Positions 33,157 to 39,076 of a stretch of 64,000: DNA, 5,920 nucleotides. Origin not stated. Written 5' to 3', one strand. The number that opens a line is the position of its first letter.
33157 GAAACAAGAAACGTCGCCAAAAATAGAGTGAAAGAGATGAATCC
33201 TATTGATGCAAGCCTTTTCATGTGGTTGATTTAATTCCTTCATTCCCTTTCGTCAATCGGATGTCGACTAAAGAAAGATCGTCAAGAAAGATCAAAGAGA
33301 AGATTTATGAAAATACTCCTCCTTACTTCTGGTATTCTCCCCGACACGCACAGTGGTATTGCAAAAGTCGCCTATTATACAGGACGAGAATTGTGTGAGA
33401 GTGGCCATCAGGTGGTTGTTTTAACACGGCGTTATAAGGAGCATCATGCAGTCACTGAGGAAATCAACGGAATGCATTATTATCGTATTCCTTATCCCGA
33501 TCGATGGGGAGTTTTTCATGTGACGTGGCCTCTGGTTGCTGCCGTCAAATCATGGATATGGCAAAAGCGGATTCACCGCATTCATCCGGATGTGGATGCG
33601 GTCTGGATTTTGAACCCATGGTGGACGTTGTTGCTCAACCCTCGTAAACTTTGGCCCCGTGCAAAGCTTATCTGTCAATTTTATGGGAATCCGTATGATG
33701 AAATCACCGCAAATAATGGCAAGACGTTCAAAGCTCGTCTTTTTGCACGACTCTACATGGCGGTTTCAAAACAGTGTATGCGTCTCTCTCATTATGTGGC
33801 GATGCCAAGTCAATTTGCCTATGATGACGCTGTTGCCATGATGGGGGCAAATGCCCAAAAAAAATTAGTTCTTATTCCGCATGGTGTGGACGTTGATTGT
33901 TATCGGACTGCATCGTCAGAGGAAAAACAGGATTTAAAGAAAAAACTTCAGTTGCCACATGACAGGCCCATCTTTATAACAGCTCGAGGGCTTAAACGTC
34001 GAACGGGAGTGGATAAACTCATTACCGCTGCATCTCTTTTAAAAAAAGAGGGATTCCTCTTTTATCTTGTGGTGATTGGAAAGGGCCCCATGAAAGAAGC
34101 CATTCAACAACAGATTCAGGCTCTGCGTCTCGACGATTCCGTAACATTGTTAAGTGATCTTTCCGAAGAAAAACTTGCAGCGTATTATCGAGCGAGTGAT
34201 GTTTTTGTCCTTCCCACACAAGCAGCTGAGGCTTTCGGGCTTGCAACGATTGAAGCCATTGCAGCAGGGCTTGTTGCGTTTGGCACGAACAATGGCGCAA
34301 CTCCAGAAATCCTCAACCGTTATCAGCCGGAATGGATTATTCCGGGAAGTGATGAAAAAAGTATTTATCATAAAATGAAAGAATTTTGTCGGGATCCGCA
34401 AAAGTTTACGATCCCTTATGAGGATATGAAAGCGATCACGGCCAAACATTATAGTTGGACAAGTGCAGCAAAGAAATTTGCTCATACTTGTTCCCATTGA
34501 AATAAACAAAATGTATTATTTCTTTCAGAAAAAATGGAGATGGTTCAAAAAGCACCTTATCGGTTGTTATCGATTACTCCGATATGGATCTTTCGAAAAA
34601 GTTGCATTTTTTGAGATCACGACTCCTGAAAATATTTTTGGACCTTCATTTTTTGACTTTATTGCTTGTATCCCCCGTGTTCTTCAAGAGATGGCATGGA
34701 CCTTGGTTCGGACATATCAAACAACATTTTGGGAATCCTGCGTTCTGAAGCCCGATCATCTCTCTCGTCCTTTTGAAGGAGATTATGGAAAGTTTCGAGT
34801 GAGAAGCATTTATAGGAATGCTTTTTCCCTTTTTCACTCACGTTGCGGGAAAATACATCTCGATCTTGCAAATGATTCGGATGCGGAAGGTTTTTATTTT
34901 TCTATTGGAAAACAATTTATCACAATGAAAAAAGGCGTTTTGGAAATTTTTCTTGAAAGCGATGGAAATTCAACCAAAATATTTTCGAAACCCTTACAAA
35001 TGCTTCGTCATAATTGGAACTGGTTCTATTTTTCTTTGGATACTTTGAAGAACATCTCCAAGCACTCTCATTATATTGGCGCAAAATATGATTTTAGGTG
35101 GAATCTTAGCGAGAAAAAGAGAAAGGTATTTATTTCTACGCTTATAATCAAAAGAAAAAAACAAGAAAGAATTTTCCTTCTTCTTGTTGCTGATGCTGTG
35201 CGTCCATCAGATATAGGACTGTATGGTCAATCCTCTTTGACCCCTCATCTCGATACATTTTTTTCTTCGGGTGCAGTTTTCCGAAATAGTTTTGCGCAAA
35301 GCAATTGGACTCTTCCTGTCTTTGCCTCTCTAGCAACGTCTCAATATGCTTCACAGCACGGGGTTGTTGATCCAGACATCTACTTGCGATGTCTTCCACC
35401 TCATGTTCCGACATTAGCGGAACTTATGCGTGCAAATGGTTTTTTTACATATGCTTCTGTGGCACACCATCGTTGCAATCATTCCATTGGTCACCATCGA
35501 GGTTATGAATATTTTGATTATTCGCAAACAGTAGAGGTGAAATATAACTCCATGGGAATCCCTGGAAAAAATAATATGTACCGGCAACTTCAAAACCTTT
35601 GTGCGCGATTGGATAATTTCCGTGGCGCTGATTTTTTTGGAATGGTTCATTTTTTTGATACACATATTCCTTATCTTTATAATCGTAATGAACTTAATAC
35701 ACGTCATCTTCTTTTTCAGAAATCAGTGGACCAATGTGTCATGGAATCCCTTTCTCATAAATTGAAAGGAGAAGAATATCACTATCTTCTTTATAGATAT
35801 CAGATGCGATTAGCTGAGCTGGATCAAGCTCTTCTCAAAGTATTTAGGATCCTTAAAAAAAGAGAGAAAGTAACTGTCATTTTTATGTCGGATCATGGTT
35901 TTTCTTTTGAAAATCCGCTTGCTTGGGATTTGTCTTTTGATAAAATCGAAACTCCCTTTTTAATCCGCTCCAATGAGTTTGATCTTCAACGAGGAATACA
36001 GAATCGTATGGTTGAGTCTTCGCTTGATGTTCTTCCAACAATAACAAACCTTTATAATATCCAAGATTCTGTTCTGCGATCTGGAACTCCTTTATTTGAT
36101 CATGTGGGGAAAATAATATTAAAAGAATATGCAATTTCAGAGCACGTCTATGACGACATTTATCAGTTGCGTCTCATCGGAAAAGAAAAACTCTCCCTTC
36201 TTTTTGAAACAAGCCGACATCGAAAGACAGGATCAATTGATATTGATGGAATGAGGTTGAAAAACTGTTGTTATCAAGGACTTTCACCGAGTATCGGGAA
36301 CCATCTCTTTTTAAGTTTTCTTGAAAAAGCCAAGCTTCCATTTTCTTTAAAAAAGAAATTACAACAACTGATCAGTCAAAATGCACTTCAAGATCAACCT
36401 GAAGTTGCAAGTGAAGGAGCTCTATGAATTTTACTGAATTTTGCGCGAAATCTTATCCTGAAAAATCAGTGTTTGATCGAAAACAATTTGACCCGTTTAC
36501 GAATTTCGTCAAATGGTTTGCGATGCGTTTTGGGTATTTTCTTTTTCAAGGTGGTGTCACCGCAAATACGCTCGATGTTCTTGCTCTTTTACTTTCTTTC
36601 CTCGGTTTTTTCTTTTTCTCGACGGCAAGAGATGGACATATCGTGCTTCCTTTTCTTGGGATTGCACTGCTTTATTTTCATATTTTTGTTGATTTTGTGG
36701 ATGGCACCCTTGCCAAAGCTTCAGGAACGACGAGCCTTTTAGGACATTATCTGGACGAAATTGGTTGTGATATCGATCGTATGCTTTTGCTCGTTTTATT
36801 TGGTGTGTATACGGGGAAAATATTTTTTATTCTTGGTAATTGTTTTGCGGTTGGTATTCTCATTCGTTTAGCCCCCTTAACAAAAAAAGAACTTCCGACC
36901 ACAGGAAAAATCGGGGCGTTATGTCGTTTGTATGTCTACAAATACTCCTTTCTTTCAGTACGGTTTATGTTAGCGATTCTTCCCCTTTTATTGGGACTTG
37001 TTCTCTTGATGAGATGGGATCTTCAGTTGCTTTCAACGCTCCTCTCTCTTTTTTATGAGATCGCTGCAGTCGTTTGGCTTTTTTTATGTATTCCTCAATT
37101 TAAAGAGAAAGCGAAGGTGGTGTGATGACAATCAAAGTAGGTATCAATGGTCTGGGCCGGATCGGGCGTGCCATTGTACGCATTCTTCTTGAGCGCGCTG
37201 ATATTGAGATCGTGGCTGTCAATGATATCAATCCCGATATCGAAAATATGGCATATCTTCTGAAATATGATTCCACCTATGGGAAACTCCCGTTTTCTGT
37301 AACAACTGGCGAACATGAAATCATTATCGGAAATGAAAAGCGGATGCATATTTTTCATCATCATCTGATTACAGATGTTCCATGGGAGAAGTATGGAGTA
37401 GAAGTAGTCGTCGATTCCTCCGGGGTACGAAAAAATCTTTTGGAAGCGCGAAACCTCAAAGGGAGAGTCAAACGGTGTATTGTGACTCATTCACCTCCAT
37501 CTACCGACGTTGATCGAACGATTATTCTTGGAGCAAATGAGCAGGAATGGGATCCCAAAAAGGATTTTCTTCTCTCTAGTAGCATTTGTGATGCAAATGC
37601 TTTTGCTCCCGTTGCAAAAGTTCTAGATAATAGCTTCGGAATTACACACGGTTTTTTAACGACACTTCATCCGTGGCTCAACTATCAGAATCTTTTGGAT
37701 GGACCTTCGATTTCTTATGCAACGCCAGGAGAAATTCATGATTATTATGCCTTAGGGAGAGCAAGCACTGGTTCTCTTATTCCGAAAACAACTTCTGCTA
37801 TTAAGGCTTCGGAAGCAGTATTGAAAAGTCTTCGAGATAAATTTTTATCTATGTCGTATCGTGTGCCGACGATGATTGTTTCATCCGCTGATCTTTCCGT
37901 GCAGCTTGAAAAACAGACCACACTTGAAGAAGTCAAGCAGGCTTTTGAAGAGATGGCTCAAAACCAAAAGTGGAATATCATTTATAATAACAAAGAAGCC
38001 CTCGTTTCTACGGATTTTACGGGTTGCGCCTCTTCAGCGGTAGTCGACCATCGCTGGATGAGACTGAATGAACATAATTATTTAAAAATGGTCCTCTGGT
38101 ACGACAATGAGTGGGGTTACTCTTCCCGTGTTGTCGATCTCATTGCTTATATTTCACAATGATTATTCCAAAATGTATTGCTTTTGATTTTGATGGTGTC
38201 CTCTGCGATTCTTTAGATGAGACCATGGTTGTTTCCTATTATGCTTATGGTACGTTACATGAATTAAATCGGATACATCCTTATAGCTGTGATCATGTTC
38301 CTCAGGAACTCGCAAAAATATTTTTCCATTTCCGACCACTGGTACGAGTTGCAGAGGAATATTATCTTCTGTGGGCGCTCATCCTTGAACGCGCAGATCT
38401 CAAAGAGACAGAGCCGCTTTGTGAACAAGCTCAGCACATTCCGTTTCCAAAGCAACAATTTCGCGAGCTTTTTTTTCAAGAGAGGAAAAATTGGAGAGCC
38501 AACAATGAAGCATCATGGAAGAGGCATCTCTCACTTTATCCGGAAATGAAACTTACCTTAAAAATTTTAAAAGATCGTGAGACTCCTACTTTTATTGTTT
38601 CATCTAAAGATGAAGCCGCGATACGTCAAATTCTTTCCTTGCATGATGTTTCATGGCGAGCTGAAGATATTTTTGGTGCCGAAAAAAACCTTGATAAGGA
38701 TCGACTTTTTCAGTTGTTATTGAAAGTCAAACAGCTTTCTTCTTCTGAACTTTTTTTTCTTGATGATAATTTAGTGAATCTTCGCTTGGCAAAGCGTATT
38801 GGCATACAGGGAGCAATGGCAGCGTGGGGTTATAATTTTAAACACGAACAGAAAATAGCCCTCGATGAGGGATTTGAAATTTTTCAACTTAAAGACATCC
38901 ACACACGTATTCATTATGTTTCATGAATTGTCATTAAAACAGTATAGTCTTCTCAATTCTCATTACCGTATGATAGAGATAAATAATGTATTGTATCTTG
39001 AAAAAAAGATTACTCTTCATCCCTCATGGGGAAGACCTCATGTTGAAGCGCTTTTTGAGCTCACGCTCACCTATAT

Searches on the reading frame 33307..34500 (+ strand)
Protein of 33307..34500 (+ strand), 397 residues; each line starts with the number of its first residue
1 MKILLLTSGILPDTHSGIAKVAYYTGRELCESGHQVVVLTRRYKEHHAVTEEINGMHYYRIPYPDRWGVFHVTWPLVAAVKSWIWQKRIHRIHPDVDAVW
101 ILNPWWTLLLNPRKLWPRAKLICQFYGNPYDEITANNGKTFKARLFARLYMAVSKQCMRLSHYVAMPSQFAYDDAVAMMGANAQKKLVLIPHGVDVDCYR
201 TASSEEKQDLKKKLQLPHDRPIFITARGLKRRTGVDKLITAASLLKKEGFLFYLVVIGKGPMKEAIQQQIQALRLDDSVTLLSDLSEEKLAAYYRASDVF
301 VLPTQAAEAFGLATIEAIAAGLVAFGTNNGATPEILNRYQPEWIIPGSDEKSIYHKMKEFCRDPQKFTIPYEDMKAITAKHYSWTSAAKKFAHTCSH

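Call 35: search_protein_families(library=pfam, proteins=[window:33307-34500:+], max_evalue=0.001)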
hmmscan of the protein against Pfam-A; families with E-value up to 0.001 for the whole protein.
window:33307-34500:+ (397 aa): 5 families
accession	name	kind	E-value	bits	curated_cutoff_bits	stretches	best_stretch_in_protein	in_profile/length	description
PF00534.26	Glycos_transf_1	-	3.6e-30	105.2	26.4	1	207-365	2-160/172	Glycosyl transferases group 1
PF13692.12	Glyco_trans_1_4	-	3.9e-21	76.2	27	1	223-362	4-141/142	Glycosyl transferases group 1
PF13439.12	Glyco_transf_4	-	4e-15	56.7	28.5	1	16-197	2-169/170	Glycosyltransferase Family 4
PF13579.12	Glyco_trans_4_4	-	1.5e-10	42.1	29.7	1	16-191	1-156/158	Glycosyl transferase 4-like domain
PF20706.3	GT4-conflict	-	1.3e-05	24.8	26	1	220-390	198-384/385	Family 4 Glycosyltransferase in conflict systems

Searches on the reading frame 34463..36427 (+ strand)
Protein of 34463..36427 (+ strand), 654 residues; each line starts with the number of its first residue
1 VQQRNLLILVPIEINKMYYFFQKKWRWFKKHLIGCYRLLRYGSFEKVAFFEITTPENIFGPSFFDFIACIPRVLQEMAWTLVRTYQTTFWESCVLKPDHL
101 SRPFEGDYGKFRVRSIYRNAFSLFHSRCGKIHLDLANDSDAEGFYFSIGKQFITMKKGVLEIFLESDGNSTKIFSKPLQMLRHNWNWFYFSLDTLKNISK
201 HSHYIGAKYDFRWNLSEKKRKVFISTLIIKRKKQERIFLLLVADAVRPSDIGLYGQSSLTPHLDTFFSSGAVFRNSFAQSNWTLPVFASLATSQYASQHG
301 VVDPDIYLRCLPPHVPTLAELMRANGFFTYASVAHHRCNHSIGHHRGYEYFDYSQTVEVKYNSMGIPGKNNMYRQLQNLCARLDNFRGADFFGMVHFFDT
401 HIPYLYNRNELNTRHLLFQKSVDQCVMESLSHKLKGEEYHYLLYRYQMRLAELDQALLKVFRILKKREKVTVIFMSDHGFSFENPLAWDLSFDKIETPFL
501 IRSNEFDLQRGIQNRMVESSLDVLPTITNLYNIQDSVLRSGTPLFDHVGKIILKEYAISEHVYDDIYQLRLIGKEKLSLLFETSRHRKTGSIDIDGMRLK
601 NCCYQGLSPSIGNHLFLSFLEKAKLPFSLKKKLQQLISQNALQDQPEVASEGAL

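Call 35: search_protein_families(library=pfam, proteins=[window:34463-36427:+], max_evalue=0.001)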
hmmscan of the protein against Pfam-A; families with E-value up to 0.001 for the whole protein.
window:34463-36427:+ (654 aa): 2 families
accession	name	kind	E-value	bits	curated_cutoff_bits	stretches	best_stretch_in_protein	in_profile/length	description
PF00884.28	Sulfatase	-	3.2e-27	96.1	25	1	238-531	3-299/301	Sulfatase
PF01663.27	Phosphodiest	-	6.2e-09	36.3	23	0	239-307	2-68/342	Type I phosphodiesterase / nucleotide pyrophosphatase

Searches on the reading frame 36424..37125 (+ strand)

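Call 35: search_protein_families(library=pfam, proteins=[window:36424-37125:+], max_evalue=0.001)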
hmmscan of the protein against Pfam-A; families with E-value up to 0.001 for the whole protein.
window:36424-37125:+ (233 aa): 1 family
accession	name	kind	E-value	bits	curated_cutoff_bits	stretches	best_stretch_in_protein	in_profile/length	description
PF01066.26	CDP-OH_P_transf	-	5e-05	24.2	22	1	46-175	3-122/152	CDP-alcohol phosphatidyltransferase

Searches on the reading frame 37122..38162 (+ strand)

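Call 35: search_protein_families(library=pfam, proteins=[window:37122-38162:+], max_evalue=0.001)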
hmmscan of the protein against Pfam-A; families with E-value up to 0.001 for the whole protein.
window:37122-38162:+ (346 aa): 2 families
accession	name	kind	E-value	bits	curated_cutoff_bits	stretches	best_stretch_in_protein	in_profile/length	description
PF02800.25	Gp_dh_C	-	7.4e-34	117.1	24.4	1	162-327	2-158/158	Glyceraldehyde 3-phosphate dehydrogenase, C-terminal domain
PF00044.30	Gp_dh_N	-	2.2e-30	105.4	31.7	1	4-104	1-99/101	Glyceraldehyde 3-phosphate dehydrogenase, NAD binding domain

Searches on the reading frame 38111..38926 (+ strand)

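Call 35: search_protein_families(library=pfam, proteins=[window:38111-38926:+], max_evalue=0.001)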
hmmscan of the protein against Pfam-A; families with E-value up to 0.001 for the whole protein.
window:38111-38926:+ (271 aa): 3 families
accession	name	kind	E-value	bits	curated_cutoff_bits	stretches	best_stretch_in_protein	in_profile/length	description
PF13419.12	HAD_2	-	4.1e-11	43.8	23.8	1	24-236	2-177/178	Haloacid dehalogenase-like hydrolase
PF00702.32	Hydrolase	-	6.5e-10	40.2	26.4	1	21-231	2-191/191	haloacid dehalogenase-like hydrolase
PF12689.13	Acid_PPase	-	8.2e-05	23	27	1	135-240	39-153/169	Acid Phosphatase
